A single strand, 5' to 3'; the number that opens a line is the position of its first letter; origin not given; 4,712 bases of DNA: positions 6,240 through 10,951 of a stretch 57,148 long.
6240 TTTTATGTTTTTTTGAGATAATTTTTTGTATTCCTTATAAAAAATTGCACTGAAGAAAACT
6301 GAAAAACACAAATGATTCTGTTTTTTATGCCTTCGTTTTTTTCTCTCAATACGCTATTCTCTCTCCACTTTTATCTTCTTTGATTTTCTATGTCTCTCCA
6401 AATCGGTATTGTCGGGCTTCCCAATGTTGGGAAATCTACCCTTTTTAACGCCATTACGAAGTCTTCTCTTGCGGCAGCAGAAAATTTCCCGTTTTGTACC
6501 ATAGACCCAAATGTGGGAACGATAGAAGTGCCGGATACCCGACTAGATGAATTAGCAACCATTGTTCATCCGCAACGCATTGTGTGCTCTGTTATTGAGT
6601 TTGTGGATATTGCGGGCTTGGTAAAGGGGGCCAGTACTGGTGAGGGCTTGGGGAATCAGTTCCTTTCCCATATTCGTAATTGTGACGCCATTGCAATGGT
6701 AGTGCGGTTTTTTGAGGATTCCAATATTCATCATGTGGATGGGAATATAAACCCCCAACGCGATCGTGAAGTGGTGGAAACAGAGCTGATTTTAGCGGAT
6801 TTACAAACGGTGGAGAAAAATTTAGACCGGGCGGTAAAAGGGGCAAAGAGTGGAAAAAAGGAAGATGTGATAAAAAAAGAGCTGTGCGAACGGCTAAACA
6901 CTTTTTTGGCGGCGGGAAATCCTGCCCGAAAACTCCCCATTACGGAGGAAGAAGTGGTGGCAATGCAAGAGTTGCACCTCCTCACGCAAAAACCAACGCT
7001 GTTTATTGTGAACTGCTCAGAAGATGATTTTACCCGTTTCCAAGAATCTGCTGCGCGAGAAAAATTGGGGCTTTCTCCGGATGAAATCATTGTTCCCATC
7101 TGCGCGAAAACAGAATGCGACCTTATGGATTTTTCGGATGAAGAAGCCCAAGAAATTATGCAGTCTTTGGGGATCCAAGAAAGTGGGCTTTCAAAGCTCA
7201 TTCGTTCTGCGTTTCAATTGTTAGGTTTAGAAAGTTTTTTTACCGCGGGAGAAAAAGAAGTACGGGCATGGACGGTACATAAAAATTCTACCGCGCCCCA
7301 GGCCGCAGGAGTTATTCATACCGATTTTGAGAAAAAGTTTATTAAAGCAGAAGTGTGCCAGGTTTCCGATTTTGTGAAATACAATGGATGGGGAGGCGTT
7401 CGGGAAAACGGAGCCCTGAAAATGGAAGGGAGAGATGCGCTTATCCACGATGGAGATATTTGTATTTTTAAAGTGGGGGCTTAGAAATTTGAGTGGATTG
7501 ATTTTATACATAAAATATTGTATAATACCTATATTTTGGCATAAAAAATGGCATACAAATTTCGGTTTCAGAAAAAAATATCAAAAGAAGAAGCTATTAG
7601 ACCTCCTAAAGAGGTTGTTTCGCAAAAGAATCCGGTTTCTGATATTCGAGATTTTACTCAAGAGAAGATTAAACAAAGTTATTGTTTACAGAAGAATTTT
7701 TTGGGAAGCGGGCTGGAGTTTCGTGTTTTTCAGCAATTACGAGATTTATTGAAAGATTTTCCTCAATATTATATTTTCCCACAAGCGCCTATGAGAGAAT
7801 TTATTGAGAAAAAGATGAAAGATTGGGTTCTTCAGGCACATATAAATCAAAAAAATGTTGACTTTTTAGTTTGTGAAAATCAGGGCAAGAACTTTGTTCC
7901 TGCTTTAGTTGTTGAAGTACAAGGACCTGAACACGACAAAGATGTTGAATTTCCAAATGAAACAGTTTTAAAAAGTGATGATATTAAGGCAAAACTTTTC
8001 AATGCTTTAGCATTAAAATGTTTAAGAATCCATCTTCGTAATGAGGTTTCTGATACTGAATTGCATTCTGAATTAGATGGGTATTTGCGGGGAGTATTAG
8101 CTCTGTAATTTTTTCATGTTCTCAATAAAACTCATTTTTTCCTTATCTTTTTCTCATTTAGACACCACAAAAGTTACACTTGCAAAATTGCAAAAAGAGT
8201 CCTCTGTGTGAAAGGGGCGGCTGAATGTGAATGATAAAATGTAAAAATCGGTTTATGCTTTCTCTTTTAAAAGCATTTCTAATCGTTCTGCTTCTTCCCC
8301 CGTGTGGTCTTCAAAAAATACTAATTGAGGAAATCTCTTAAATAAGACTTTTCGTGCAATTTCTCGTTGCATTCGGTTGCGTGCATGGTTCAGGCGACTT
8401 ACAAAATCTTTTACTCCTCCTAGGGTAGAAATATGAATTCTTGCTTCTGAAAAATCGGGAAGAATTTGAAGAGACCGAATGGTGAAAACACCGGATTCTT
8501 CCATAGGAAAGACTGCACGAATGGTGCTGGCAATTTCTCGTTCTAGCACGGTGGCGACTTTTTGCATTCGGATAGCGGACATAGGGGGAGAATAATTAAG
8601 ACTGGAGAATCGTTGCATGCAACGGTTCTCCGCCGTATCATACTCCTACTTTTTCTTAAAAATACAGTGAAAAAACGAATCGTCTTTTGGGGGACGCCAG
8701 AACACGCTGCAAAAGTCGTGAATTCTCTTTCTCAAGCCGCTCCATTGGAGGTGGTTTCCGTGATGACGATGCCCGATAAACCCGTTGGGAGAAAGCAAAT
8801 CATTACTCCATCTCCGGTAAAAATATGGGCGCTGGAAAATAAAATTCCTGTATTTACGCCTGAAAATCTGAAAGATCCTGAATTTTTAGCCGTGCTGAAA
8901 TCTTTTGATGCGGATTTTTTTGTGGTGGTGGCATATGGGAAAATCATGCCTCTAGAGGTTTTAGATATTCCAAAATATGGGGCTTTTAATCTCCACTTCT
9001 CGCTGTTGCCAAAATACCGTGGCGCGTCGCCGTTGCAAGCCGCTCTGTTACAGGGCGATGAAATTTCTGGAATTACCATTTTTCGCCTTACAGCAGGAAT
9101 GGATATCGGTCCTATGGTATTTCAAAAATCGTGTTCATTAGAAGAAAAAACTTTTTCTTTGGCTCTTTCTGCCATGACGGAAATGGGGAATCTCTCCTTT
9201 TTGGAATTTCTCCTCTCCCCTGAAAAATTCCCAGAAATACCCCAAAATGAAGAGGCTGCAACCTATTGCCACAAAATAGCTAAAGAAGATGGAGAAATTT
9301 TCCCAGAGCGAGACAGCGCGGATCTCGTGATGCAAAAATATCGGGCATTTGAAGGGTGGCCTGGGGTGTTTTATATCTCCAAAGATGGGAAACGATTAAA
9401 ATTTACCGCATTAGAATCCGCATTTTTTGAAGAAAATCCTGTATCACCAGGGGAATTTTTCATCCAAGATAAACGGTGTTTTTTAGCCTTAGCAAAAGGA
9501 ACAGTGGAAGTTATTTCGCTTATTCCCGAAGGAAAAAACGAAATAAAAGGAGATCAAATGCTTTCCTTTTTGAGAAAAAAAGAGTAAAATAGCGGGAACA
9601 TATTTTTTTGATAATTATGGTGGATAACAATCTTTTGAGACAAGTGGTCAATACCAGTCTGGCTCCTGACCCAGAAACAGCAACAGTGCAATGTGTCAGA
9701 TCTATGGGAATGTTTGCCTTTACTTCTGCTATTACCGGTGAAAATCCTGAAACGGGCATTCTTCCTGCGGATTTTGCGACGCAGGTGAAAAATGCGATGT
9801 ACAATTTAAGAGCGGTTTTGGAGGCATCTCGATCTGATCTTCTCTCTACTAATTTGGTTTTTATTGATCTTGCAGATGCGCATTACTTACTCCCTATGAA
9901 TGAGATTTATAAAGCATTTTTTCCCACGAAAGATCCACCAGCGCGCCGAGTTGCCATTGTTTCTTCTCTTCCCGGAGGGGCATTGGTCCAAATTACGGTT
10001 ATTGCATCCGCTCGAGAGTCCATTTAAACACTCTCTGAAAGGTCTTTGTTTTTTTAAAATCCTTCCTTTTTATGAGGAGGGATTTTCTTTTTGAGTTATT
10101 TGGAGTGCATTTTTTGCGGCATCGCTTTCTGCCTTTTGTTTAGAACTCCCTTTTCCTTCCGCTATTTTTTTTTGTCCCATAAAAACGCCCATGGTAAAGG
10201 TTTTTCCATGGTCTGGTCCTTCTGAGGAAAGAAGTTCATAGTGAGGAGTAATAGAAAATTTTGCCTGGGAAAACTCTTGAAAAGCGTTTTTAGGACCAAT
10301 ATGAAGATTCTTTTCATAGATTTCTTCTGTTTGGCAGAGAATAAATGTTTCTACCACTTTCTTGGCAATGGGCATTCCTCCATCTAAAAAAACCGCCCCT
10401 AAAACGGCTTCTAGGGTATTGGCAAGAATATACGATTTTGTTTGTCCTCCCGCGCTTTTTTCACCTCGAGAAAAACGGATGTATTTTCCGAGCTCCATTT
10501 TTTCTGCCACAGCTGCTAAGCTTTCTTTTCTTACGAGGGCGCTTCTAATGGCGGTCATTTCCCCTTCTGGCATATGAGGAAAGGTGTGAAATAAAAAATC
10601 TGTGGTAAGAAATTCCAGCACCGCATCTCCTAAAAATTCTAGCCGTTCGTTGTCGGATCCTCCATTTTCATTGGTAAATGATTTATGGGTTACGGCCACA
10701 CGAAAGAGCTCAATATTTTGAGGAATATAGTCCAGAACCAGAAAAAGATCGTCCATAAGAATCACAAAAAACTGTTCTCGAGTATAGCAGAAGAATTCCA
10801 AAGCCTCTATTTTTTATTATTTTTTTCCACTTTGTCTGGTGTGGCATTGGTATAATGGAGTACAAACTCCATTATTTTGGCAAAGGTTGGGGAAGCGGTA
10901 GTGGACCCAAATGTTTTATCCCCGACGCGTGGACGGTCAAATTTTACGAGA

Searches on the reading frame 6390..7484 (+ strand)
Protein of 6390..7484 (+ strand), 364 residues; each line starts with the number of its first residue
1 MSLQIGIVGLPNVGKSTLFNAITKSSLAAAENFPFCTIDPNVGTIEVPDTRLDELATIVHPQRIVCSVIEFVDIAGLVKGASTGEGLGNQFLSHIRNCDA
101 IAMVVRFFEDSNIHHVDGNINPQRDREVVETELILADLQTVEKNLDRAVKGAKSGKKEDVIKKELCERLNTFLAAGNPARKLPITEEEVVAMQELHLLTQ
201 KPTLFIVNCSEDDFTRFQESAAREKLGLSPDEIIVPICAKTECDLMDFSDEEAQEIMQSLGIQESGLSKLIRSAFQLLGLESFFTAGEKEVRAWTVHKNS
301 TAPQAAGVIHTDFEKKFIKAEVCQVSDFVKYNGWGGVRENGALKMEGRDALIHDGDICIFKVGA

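Call 61: search_protein_families(library=pfam, proteins=[window:6390-7484:+], max_evalue=0.0001)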
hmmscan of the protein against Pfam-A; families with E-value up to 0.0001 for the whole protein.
window:6390-7484:+ (364 aa): 3 families
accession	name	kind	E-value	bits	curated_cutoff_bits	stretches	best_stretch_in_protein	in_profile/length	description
PF06071.19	YchF-GTPase_C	-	1.8e-33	114.9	27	1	280-362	1-83/84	Protein of unknown function (DUF933)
PF01926.29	MMR_HSR1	-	2.6e-23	82.7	21.9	1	4-121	1-97/113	50S ribosome-binding GTPase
PF02421.24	FeoB_N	-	3.3e-07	30.4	27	1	4-49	2-46/156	Ferrous iron transport protein B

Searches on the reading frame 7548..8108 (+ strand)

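Call 61: search_protein_families(library=pfam, proteins=[window:7548-8108:+], max_evalue=0.0001)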
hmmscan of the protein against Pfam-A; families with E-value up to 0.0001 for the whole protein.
window:7548-8108:+ (186 aa): 1 family
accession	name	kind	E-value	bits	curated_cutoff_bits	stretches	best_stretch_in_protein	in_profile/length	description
PF10881.14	DUF2726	-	5.3e-13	49.3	24.7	1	57-176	9-123/126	Protein of unknown function (DUF2726)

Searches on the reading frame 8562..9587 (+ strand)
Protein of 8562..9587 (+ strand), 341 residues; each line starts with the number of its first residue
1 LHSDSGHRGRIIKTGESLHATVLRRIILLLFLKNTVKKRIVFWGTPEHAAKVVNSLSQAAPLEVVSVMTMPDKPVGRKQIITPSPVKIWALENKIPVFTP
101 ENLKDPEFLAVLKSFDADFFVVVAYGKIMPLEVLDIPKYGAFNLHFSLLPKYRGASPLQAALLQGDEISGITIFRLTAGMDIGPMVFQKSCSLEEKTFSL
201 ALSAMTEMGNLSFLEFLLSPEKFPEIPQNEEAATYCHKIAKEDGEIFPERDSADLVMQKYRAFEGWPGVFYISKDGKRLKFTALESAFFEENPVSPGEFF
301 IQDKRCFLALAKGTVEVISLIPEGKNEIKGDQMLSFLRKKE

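Call 61: search_protein_families(library=pfam, proteins=[window:8562-9587:+], max_evalue=0.0001)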
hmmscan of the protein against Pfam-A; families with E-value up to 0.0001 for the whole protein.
window:8562-9587:+ (341 aa): 2 families
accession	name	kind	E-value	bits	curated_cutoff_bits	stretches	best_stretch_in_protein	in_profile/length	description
PF00551.24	Formyl_trans_N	-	2e-35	122.6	26.1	1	38-195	1-158/181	Formyl transferase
PF02911.23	Formyl_trans_C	-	5.3e-08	33.4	21.1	1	238-334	1-96/100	Formyl transferase, C-terminal domain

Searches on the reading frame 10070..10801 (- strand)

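Call 61: search_protein_families(library=pfam, proteins=[window:10070-10801:-], max_evalue=0.0001)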
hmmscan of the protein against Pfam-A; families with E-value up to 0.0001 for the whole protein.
window:10070-10801:- (243 aa): 4 families
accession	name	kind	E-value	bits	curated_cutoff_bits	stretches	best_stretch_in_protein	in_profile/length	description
PF14622.11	Ribonucleas_3_3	-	5.6e-38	130.4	35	1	30-155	2-125/128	Ribonuclease-III-like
PF00636.31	Ribonuclease_3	-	6.8e-28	97.9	27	1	52-142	1-102/102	Ribonuclease III domain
PF00035.32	dsrm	-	1.3e-16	61.3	23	1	170-234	1-64/66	Double-stranded RNA binding motif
PF22935.1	RM44_endonuclase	-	4.8e-08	33.6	27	1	46-136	54-138/139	Large ribosomal subunit protein mL44, endonuclease domain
